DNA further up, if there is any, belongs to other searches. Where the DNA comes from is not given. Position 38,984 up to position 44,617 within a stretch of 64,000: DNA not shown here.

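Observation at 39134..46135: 1777-aa Type ISP-like enzyme followed by two lower-GC genes, one with a HEPN-like motif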

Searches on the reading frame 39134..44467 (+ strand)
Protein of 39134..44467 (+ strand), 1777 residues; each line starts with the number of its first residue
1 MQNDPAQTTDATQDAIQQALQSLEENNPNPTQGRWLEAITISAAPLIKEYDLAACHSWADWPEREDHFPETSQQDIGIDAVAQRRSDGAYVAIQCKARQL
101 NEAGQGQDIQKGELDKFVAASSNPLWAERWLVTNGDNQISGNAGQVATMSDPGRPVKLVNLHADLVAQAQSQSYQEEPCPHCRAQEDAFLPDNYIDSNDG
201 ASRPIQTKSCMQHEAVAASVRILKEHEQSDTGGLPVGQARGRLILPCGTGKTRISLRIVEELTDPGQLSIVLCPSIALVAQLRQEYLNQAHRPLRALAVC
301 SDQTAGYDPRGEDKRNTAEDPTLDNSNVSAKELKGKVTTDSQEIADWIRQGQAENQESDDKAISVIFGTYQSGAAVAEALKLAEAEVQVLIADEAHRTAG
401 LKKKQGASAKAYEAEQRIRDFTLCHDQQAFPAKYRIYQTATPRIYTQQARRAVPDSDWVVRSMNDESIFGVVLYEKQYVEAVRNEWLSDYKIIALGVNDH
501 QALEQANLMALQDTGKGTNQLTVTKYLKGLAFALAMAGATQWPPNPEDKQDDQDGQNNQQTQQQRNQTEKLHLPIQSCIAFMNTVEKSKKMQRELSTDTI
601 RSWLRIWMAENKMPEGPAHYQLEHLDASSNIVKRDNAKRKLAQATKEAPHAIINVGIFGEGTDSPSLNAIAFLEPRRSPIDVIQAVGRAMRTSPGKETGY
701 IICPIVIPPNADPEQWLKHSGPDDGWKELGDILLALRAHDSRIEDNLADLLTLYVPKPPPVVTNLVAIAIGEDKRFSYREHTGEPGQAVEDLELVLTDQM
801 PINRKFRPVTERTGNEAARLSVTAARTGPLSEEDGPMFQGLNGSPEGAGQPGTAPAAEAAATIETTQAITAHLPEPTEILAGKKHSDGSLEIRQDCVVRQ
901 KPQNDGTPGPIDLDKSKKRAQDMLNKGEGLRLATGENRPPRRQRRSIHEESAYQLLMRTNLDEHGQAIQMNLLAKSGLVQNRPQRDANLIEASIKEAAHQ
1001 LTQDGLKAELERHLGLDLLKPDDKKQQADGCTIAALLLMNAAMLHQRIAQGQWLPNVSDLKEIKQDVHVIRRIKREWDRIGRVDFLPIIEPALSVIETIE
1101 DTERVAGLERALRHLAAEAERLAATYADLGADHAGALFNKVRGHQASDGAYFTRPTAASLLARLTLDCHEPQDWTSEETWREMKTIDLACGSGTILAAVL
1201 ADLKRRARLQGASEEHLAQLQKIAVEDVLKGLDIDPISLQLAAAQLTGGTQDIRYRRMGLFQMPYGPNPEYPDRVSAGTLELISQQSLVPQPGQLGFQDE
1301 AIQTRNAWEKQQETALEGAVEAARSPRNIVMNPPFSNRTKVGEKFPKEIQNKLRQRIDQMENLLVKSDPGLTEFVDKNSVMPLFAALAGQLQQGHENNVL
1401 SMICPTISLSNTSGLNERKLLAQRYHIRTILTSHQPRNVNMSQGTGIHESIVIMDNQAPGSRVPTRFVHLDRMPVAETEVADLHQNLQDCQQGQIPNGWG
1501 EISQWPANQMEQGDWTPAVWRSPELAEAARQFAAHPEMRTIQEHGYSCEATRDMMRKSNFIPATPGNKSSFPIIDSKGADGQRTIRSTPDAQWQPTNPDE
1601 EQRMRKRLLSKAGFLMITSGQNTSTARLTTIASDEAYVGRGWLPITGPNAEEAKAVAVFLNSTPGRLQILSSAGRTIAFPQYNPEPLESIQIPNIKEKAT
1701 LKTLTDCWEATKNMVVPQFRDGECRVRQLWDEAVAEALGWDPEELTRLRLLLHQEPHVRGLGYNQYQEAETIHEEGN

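Call 8: search_protein_families(library=pfam, proteins=[window:39134-44467:+], max_evalue=0.1)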
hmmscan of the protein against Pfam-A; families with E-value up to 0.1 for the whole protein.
window:39134-44467:+ (1777 aa): 6 families
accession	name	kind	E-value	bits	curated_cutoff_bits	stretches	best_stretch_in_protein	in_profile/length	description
PF04851.21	ResIII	-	5.1e-15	56.2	22.5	1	211-443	7-163/164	Type III restriction enzyme, res subunit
PF13156.12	Mrr_cat_2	-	5.3e-14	52.6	22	1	52-161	10-107/127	Restriction endonuclease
PF00271.37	Helicase_C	-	2.7e-05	24.8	23.5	1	615-692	38-109/110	Helicase conserved C-terminal domain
PF00270.35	DEAD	-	5.4e-05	23.4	26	0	245-292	21-71/167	DEAD/DEAH box helicase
PF09848.15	SLFN-g3_helicase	-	0.013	15.2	24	0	248-410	11-100/354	Schlafen group 3, DNA/RNA helicase domain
PF05175.20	MTS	-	0.049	13.7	23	0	1182-1216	32-65/170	Methyltransferase small domain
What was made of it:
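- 39287..39616 (+): Mrr-type PD-(D/E)xK nuclease domain (aa 52-161), with D75/D79 and Q94-x-K96. Pfam Mrr_cat_2, E 5.3e-14 (call 8).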

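Call 9: search_protein_families(library=padloc, proteins=[window:39134-44467:+], max_evalue=0.1)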
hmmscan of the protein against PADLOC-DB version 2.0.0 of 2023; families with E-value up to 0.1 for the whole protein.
window:39134-44467:+ (1777 aa): 16 families
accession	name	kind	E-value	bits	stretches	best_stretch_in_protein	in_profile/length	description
PDLC03597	REase_MTase_IIG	-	1.1e-90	303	1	54-745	46-645/1646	Type IIG restriction enzyme-methyltransferase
PDLC03051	REase_MTase_I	-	5.1e-56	187.6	1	239-757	197-661/1591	Type I restriction enzyme-methyltransferase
PDLC02707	PbeA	-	2.4e-13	47.5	2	582-713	503-638/672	PbeA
PDLC02704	PbeA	-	5.3e-09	33.1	2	631-712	573-651/682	PbeA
PDLC03348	MTase_II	-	3.5e-06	23.8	1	1110-1246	181-309/727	Type II methyltransferase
PDLC02706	PbeA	-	2.2e-05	21.2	0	632-711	599-678/722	PbeA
PDLC03338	MTase_II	-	2.5e-05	21.2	1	1129-1246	113-213/604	Type II methyltransferase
PDLC03658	mREase_IV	-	8.5e-05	18.4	1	651-701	504-554/953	Type IV methyl-directed restriction enzyme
PDLC02703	PbeA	-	0.00016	18.4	0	239-282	262-307/626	PbeA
PDLC03630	REase_MTase_IIG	-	0.00023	17.1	1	1149-1241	371-461/1100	Type IIG restriction enzyme-methyltransferase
PDLC02573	DrmA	-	0.0014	14.7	1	640-693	785-839/1018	DrmA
PDLC02525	PglX|PglXI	-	0.0017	15.1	1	1178-1247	280-346/607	PglX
PDLC03600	REase_MTase_IIG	-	0.0033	13.4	1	1181-1246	300-362/1205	Type IIG restriction enzyme-methyltransferase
PDLC03659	mREase_IV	-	0.0086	12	1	618-695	482-556/945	Type IV methyl-directed restriction enzyme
PDLC03226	MTase_II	-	0.035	10.7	0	1143-1200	11-62/579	Type II methyltransferase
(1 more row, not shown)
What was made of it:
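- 39134..44467 (+): Gene for a 1777-aa single-polypeptide Type ISP-like restriction-modification enzyme (the short form of its clade). Pfam and PADLOC hits in calls 8 and 9.
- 42644..43483 (+): Gamma-class N6-adenine DNA methyltransferase core (aa 1171-1450), with motif I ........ and motif IV NPPF. PADLOC MTase_II 3.5e-6 (call 9).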

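Call 15: search_protein_families(library=phrogs, proteins=[window:39134-44467:+], max_evalue=0.01)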
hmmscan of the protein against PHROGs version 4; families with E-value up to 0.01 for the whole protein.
window:39134-44467:+ (1777 aa): 2 families
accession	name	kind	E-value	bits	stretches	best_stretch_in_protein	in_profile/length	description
phrog_16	-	DNA, RNA and nucleotide metabolism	2.3e-29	103.2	1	238-704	290-598/986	DNA helicase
phrog_9690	-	DNA, RNA and nucleotide metabolism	0.00017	21.7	1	638-697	201-261/306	DNA helicase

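Call 16: search_solved_structures(query=window:39134-44467:+, max_evalue=0.01, show_alignments=2)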
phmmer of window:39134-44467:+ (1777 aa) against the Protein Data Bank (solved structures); distinct sequences matched with E-value up to 0.01: 5.
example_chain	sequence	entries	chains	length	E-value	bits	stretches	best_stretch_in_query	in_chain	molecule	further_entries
4xqk_A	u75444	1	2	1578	1e-51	178.8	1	239-761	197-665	LlaBIII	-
5ffj_A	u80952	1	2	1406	6.3e-51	176.2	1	239-761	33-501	Endonuclease and methylase LlaGI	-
7clg_A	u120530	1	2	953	0.0019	18.8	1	649-700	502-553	Putative helicase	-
6p66_A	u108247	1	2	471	0.0026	18.3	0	238-284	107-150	DNA repair protein RAD25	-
2fwr_A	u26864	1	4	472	0.0026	18.3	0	238-284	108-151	DNA repair protein RAD25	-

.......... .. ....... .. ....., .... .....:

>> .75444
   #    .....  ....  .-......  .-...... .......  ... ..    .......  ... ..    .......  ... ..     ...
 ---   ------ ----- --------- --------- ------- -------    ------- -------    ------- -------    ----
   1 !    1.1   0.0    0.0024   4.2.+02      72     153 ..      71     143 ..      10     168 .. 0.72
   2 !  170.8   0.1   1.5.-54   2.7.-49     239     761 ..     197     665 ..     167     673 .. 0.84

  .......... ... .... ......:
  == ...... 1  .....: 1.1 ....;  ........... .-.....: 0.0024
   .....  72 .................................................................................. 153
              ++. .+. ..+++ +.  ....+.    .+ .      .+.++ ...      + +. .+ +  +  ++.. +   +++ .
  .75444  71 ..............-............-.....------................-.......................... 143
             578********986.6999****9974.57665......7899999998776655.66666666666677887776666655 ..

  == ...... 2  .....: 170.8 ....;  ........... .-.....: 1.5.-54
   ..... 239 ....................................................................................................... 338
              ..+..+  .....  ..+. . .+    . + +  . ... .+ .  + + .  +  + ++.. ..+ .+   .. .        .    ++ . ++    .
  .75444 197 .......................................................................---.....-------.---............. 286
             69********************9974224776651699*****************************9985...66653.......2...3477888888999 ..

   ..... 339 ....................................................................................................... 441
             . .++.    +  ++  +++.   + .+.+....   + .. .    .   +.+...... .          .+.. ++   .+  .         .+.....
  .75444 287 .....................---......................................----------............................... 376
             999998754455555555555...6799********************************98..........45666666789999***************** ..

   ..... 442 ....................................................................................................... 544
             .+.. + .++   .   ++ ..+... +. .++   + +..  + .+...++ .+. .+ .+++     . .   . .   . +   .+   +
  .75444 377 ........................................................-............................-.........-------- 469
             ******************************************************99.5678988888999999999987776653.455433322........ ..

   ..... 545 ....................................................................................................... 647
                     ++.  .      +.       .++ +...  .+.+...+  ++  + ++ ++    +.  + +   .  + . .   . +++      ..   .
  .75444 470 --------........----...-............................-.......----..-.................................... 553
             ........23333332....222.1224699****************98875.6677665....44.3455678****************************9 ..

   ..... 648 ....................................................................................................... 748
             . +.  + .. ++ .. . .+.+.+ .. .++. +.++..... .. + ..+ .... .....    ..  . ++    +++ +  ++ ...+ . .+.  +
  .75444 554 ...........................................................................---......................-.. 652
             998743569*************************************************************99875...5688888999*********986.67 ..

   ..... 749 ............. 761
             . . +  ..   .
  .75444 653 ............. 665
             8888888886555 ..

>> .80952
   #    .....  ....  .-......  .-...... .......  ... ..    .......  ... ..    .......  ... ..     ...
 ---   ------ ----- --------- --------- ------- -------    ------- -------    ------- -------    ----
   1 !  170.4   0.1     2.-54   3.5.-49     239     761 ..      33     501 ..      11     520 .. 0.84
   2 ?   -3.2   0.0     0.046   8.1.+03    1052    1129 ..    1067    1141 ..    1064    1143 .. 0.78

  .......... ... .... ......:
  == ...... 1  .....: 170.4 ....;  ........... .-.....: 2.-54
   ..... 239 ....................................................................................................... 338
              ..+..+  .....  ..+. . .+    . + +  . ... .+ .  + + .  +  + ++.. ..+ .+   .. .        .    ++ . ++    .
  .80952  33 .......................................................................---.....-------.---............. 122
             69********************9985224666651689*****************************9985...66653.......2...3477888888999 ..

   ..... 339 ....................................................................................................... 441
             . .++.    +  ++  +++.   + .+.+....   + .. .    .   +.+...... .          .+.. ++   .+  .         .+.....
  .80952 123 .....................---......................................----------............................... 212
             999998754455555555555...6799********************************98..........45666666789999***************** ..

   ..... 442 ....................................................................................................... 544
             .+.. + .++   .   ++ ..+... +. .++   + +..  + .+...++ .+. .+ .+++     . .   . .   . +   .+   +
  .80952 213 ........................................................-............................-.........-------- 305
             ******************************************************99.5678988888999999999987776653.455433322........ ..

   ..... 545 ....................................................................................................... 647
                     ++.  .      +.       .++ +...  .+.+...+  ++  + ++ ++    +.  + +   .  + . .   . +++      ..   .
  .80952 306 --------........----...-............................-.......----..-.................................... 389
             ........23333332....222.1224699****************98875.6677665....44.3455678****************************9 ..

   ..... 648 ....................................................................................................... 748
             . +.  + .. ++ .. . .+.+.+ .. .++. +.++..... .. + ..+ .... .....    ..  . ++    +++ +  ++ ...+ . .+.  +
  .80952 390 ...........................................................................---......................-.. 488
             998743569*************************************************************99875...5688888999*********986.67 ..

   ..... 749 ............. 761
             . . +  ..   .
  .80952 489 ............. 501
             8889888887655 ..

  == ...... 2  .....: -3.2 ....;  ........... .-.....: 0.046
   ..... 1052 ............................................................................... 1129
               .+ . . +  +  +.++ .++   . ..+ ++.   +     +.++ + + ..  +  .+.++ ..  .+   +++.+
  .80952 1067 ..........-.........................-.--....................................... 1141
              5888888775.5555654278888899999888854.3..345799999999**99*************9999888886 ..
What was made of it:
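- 39764..41416 (+): SF2 helicase-like ATPase/translocase (aa 211-761), motifs I-VI. ResIII 5e-15 and Helicase_C 2.7e-5 (call 8). phmmer against 4xqk_A gives 1e-51 over aa 239-761 (call 16).
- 40763..40843 (+): Copy-specific 27-aa Q/D/N-rich low-complexity insert between the two RecA lobes. It falls in a gap of the LlaBIII alignment (call 16).
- Checked: The protein is 199 aa longer than LlaBIII (1578 aa, call 16).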
